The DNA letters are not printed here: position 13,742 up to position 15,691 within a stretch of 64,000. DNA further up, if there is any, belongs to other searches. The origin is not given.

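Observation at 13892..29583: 16-kb, 13-gene membrane-anchor-free Hdr/Qmo/Flx-like redox operon ending in a fumarate-reductase-like pair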

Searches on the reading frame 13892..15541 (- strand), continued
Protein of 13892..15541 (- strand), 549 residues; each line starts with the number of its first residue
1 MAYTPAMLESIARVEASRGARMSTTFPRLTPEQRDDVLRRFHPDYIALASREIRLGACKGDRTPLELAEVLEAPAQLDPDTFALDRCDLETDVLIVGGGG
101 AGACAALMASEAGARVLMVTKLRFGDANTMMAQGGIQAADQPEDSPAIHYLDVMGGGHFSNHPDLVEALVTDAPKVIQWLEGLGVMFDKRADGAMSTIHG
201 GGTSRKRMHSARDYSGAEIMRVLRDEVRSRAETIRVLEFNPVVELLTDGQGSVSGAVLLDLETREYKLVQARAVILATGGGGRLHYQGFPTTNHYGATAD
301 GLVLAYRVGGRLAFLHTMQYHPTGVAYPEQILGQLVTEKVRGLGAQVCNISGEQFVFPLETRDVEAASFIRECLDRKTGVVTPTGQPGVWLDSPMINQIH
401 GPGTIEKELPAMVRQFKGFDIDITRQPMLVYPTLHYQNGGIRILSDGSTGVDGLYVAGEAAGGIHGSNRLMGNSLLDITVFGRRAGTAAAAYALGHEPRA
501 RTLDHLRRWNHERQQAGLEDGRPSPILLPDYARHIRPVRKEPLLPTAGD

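Call 56: search_protein_families(library=pfam, proteins=[L013:33-2666:+, L013:2653-3780:+, L013:3796-5514:+, L013:5641-6639:+, L013:6664-7107:+, L013:7111-7776:+, L013:7779-8888:+, L013:8888-9976:+, L013:12040-13266:-, L013:13999-15384:-], max_evalue=0.000001)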
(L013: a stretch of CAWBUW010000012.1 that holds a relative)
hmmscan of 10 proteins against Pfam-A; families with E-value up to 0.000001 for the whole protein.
L013:33-2666:+ (877 aa): 7 families
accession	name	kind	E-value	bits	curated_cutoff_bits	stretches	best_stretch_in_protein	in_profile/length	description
PF07992.20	Pyr_redox_2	-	3.7e-40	138.6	26.1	1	214-506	2-291/291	Pyridine nucleotide-disulphide oxidoreductase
PF14691.11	Fer4_20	-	2.7e-15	56.6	25.8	1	121-201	29-111/113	Dihydroprymidine dehydrogenase domain II, 4Fe-4S cluster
PF13738.12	Pyr_redox_3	-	1.1e-13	51.6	30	1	303-380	128-200/305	Pyridine nucleotide-disulphide oxidoreductase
PF00070.33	Pyr_redox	-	6.7e-11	43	22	0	346-389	1-43/82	Pyridine nucleotide-disulphide oxidoreductase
PF13450.12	NAD_binding_8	-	1e-10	42.2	21.9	1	217-253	1-37/68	NAD(P)-binding Rossmann-like domain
PF12831.13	FAD_oxidored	-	2.8e-10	40.5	27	0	215-256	2-43/416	FAD dependent oxidoreductase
PF01266.30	DAO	-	4.7e-10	40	27.9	0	214-248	1-35/353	FAD dependent oxidoreductase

L013:2653-3780:+ (375 aa): 5 families
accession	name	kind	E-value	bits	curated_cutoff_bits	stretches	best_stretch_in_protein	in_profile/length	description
PF02754.22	CCG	-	2.2e-30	105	20.6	2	261-349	1-84/85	Cysteine-rich domain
PF13183.11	Fer4_8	-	5.9e-11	43.2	27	1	17-77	4-68/68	4Fe-4S dicluster domain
PF13534.11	Fer4_17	-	7.1e-10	39.7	22.2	1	17-78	1-61/61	4Fe-4S dicluster domain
PF13187.11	Fer4_9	-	1.6e-08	34.9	27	1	17-76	1-50/52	4Fe-4S dicluster domain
PF13237.11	Fer4_10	-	1.7e-08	34.7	25.5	1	17-74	8-53/53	4Fe-4S dicluster domain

L013:3796-5514:+ (572 aa): 7 families
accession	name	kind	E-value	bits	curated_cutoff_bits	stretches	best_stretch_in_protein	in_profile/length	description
PF07992.20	Pyr_redox_2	-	5.6e-14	52.7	26.1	1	147-265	2-118/291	Pyridine nucleotide-disulphide oxidoreductase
PF12837.12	Fer4_6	-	8.2e-12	44.9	25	0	501-521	4-24/24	4Fe-4S binding domain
PF00037.32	Fer4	-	7.2e-11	41.9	21.1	0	531-552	2-23/24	4Fe-4S binding domain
PF12831.13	FAD_oxidored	-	1.9e-09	37.8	27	1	148-214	2-74/416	FAD dependent oxidoreductase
PF12838.12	Fer4_7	-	5.2e-09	36.9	27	1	506-551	2-52/52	4Fe-4S dicluster domain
PF14697.11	Fer4_21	-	3.5e-08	33.9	35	1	500-553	2-58/59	4Fe-4S dicluster domain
PF13187.11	Fer4_9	-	7.8e-07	29.5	27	1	506-552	2-52/52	4Fe-4S dicluster domain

L013:5641-6639:+ (332 aa): 0 families

L013:6664-7107:+ (147 aa): 2 families
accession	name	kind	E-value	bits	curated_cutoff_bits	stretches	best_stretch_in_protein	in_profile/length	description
PF13237.11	Fer4_10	-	8.9e-09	35.6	25.5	0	54-107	6-53/53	4Fe-4S dicluster domain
PF00037.32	Fer4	-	1.4e-07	31.4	21.1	0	91-108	3-20/24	4Fe-4S binding domain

L013:7111-7776:+ (221 aa): 5 families
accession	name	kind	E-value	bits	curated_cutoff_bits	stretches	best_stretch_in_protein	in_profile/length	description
PF13187.11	Fer4_9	-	1.5e-10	41.4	27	1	106-158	1-50/52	4Fe-4S dicluster domain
PF13237.11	Fer4_10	-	1.6e-09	38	25.5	1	106-156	8-53/53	4Fe-4S dicluster domain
PF13183.11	Fer4_8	-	2.4e-09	38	27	0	138-159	47-68/68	4Fe-4S dicluster domain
PF12838.12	Fer4_7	-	1.8e-08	35.1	27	1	106-158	1-51/52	4Fe-4S dicluster domain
PF13534.11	Fer4_17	-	7.3e-07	30.1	22.2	0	140-159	41-60/61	4Fe-4S dicluster domain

L013:7779-8888:+ (369 aa): 2 families
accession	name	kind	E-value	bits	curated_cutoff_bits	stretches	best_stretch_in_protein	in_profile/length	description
PF02771.21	Acyl-CoA_dh_N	-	2.5e-12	47.6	22.9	1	7-114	2-112/113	Acyl-CoA dehydrogenase, N-terminal domain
PF00441.29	Acyl-CoA_dh_1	-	5e-12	46.7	22.4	1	222-316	12-106/150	Acyl-CoA dehydrogenase, C-terminal domain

L013:8888-9976:+ (362 aa): 2 families
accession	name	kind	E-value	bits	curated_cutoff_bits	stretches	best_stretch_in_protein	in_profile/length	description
PF04432.18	FrhB_FdhB_C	-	2.1e-07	31.4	23.3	0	85-213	2-134/150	Coenzyme F420 hydrogenase/dehydrogenase, beta subunit C terminus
PF13183.11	Fer4_8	-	9.6e-07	29.7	27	1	266-329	3-68/68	4Fe-4S dicluster domain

L013:12040-13266:- (408 aa): 2 families
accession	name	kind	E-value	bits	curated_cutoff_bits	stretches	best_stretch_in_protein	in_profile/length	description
PF12704.14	MacB_PCD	-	2.9e-49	168.6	27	1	21-243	1-206/207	MacB-like periplasmic core domain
PF02687.27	FtsX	-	2.8e-20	73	25.5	1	284-401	3-120/120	FtsX-like permease C-terminal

L013:13999-15384:- (461 aa): 2 families
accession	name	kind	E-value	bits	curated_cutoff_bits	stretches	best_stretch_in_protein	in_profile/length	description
PF16576.10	HlyD_D23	-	3.8e-16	59.4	30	1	259-377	98-214/214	Barrel-sandwich domain of CusB or HlyD membrane-fusion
PF13437.12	HlyD_3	-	1.2e-14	55.3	22.2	1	272-374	2-106/106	HlyD family secretion protein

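Call 63: predict_structure(alignment_id=A1)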
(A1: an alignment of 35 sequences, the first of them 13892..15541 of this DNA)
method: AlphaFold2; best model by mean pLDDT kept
length: 549 residues; sequences in the alignment: 35
mean_pLDDT: 74.8   pTM: 0.81
mean pLDDT of the five models: 74.8, 73.9, 73.1, 72.5, 72.4
residues with pLDDT >= 90: 171; 70-90: 191; 50-70: 79; < 50: 108
segments of 3 or more residues with pLDDT < 50: 127-146, 151-161, 197-214, 290-296, 325-335, 464-476, 529-549
pLDDT, mean of each block of 10 residues (from residue 1): 84 94 84 89 77 92 82 92 93 90 92 96 62 38 46 43 66 74 71 51 30 53 89 93 94 95 90 86 49 51 91 65 49 53 84 81 79 90 79 90 82 71 85 62 87 87 50 54 91 96 96 93 72 35 39
secondary structure, 60 per line:
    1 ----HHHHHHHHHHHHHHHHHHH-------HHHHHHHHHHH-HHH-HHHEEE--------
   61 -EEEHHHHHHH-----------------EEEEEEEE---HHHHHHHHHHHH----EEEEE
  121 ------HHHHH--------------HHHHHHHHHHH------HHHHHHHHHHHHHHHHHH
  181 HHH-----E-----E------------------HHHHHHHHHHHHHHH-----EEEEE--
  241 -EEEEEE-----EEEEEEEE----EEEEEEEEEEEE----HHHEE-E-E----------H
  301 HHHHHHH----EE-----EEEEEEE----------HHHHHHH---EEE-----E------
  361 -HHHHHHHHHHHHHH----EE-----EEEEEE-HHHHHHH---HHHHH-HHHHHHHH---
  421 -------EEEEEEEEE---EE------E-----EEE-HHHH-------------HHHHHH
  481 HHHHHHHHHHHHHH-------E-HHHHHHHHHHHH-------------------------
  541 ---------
elements in order: H5-23 H31-41 E50-52 E62-64 H65-71 E89-96 H100-111 E116-120 H127-131 H146-156 H163-183 H214-228 E234-238 E242-247 E253-260 E265-276 H300-307 E319-325 H336-342 E346-348 H362-375 E387-392 H394-400 H404-408 H410-417 E428-436 E454-456 H458-461 H475-494 H504-515

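Call 67: fold_search(model_id=the predicted structure, library=pdb)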
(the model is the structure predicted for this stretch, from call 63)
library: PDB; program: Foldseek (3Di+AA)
matches with E <= 10: 1913; with E <= 0.001: 830
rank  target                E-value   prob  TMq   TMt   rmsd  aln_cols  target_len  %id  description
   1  7d6v_A                8.6e-26  1.00  0.59  0.54   5.7       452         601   37  Mycobacterium smegmatis Sdh1 in complex with UQ1 (released 2021-04-07)
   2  7d6x_A                3.9e-25  1.00  0.59  0.55   5.2       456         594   35  Mycobacterium smegmatis Sdh1 complex in the apo form (released 2021-04-07)
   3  1kf6_A                4.4e-24  1.00  0.59  0.57   5.7       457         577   28  E. coli Quinol-Fumarate Reductase with Bound Inhibitor HQNO (released 2002-03-13)
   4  5vpn_A                1.6e-23  1.00  0.61  0.58   5.1       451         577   28  E. coli Quinol fumarate reductase FrdA E245Q mutation (released 2017-06-21)
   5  6awf_A                3.2e-23  1.00  0.59  0.57   5.3       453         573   27  Escherichia coli quinol:fumarate reductase crystallized without dicarboxylate (released 2017-12-06)
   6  6vax_A                4.1e-23  1.00  0.60  0.54   5.4       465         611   28  Crystal structure of human SDHA-SDHAF2 assembly intermediate (released 2020-08-26)
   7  1e39                  6.3e-23  1.00  0.50  0.49   8.9       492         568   26  Flavocytochrome C3 from Shewanella frigidimarina histidine 365 mutated to alanine (released 2000-09-18)
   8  8b6g_CA               1.5e-22  1.00  0.58  0.54   5.3       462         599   28  Cryo-EM structure of succinate dehydrogenase complex (complex-II) in respiratory supercomplex of Tetrahymena thermoph (released 2023-03-29)
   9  1knp                  1.6e-22  1.00  0.59  0.61   6.2       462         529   28  E. coli L-aspartate oxidase: mutant R386L in complex with succinate (released 2002-04-17)
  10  9a55_A                1.7e-22  1.00  0.60  0.57   5.4       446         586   27  Integrative model of SDHA-ATPF by crosslinking MS and deep learning (released 2024-09-18)
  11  2h89_A                3.0e-22  1.00  0.58  0.53   5.4       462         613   28  Avian Respiratory Complex II with Malonate Bound (released 2006-06-20)
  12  5vpn_E                4.9e-22  1.00  0.60  0.57   5.3       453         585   27  E. coli Quinol fumarate reductase FrdA E245Q mutation (released 2017-06-21)
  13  1jry_A                5.7e-22  1.00  0.49  0.48   9.1       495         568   25  Crystal structure of Arg402Lys mutant flavocytochrome c3 from Shewanella frigidimarina (released 2001-11-02)
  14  2b7r                  6.7e-22  1.00  0.52  0.51   9.3       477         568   27  Structure of E378D mutant flavocytochrome c3 (released 2006-05-23)
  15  1kss                  8.6e-22  1.00  0.52  0.50   9.0       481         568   28  Crystal Structure of His505Ala Mutant Flavocytochrome c3 from Shewanella frigidimarina (released 2002-08-14)
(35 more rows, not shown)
